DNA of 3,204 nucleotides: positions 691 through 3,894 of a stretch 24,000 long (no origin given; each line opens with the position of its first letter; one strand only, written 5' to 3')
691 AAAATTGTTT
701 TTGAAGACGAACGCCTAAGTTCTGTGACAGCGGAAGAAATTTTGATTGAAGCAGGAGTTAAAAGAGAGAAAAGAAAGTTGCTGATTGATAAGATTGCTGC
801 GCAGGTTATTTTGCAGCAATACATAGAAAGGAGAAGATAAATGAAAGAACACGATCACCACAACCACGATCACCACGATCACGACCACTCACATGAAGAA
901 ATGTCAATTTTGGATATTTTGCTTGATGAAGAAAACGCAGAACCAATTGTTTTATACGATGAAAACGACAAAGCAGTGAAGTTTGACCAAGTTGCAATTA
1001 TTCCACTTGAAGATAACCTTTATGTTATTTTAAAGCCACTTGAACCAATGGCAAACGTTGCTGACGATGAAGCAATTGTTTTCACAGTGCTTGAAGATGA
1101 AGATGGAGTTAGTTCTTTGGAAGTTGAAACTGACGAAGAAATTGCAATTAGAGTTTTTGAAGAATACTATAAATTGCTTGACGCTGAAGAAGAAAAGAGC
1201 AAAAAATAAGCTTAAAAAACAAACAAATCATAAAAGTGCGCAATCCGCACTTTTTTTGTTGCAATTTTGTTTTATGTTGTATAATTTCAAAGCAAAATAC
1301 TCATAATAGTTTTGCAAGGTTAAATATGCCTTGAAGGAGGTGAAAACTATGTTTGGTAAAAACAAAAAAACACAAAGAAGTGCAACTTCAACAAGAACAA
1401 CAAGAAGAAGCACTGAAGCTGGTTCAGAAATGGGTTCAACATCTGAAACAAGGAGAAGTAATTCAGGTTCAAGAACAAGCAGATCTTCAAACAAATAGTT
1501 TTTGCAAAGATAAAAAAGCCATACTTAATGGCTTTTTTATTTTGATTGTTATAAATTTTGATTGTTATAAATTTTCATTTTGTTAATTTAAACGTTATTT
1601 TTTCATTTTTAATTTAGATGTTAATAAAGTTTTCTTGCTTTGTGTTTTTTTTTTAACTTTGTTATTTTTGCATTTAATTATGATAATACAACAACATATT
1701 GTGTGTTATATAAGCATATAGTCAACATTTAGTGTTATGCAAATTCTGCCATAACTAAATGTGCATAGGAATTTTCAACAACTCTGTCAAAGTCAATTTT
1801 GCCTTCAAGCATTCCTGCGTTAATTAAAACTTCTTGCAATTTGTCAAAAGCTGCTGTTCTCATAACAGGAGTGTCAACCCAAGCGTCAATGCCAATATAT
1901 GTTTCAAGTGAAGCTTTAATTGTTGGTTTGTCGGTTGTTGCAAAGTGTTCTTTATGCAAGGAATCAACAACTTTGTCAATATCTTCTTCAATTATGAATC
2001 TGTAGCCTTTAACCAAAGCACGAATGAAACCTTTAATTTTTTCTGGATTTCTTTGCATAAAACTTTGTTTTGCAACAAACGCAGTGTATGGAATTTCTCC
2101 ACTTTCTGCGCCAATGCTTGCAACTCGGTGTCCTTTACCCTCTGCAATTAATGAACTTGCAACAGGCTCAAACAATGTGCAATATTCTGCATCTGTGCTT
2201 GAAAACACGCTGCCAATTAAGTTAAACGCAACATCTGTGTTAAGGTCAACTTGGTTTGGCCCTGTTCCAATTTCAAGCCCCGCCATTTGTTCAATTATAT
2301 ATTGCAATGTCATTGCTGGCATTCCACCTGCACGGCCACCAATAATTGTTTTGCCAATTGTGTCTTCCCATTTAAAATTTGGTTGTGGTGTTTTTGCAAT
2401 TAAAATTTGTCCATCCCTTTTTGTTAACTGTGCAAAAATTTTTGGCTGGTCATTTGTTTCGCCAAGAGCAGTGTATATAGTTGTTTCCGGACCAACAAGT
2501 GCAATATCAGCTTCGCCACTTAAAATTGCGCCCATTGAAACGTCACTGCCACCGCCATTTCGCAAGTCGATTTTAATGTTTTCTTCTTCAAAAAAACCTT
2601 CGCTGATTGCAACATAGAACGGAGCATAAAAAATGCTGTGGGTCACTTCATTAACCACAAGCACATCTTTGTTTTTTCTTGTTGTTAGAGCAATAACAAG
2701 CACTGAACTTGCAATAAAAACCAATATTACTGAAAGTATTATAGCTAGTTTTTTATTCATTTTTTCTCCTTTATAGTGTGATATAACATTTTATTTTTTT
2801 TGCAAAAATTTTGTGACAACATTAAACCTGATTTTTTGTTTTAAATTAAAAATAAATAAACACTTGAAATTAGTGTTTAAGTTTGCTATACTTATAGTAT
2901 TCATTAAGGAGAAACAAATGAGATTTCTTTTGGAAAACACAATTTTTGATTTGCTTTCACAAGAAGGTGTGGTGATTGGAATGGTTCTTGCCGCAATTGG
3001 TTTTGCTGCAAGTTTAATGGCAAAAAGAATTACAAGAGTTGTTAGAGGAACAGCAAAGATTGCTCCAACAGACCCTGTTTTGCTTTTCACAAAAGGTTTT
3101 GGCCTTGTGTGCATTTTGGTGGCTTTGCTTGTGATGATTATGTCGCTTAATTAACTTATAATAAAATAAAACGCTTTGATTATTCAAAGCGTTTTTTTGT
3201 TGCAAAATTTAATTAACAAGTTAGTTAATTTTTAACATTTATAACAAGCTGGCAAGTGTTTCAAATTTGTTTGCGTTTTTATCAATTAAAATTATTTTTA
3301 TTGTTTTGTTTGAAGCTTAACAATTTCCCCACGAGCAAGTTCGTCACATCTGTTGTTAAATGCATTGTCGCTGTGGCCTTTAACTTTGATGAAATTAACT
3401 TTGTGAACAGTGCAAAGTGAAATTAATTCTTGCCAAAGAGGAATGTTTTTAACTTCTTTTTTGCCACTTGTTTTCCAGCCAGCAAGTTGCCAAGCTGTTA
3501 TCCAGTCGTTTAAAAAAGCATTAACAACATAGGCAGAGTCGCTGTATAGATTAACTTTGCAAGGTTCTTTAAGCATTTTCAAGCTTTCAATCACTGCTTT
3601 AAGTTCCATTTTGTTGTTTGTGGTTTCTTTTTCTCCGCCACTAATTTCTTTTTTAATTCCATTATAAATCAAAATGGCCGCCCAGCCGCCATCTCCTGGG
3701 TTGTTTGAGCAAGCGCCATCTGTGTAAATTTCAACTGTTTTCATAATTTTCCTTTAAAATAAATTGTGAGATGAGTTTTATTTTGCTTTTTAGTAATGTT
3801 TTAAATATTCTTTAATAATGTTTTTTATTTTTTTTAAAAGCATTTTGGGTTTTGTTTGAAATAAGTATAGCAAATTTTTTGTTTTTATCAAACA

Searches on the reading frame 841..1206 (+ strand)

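Call 44: search_protein_families(library=pfam, proteins=[window:841-1206:+], max_evalue=10)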
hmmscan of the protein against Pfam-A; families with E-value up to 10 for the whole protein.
window:841-1206:+ (122 aa): 2 families
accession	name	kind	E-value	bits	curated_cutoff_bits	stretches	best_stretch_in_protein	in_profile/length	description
PF06949.16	DUF1292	-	3.5e-07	31.4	24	1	41-114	1-75/75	Protein of unknown function (DUF1292)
PF10986.14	ZrgA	-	2.1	8.8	27.4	1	3-20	81-98/161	ZrgA family zinc uptake protein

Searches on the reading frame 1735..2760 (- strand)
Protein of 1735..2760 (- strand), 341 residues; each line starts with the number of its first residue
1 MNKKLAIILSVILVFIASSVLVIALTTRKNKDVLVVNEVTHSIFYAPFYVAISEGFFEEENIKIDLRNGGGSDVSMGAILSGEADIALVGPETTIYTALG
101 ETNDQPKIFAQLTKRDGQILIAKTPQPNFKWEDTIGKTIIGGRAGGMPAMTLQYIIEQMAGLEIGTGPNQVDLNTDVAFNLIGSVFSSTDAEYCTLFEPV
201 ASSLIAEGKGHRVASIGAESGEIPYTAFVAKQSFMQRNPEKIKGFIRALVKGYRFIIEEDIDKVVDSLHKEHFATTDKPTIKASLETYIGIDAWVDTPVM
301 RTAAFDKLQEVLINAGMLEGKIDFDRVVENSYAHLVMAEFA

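Call 8: search_protein_families(library=ncbifam, proteins=[window:1735-2760:-])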
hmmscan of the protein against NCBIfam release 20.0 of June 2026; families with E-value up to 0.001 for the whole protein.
window:1735-2760:- (341 aa): 3 families
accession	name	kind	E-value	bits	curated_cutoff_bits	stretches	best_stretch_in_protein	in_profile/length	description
TIGR01728.1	SsuA_fam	subfamily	1.1e-13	51.1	163.5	1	46-332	12-288/290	aliphatic sulfonate ABC transporter substrate-binding protein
TIGR01729.1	taurine_ABC_bnd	equivalog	2.4e-06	27.2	304.25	1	45-254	9-211/300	taurine ABC transporter substrate-binding protein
TIGR02122.1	TRAP_TAXI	subfamily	0.00023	20.1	84.35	1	3-103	2-102/320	TAXI family TRAP transporter solute-binding subunit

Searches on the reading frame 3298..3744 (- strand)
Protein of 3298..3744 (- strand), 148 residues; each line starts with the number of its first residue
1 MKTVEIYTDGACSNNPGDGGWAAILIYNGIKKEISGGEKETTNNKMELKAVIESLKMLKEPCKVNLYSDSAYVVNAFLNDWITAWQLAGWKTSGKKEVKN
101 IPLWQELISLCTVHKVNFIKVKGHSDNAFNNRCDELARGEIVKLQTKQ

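Call 8: search_protein_families(library=ncbifam, proteins=[window:3298-3744:-])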
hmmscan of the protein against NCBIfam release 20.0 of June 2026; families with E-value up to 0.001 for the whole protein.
window:3298-3744:- (148 aa): 5 families
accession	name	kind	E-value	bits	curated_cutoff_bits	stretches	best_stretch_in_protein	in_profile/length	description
NF001236.0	PRK00203.1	equivalog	9.7e-61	203.8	160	1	1-146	2-146/151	ribonuclease HI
NF006433.0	PRK08719.1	subfamily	1.7e-19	70.1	170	1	6-138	7-142/147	ribonuclease H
NF005116.0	PRK06548.1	equivalog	1.2e-16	61.1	280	1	7-146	9-145/161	ribonuclease H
NF041306.1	RnaseHI_Halo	equivalog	7.8e-08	32.4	300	1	4-83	70-152/197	ribonuclease HI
NF010482.0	PRK13907.1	equivalog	0.00035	20.7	231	0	4-142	2-126/128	ribonuclease H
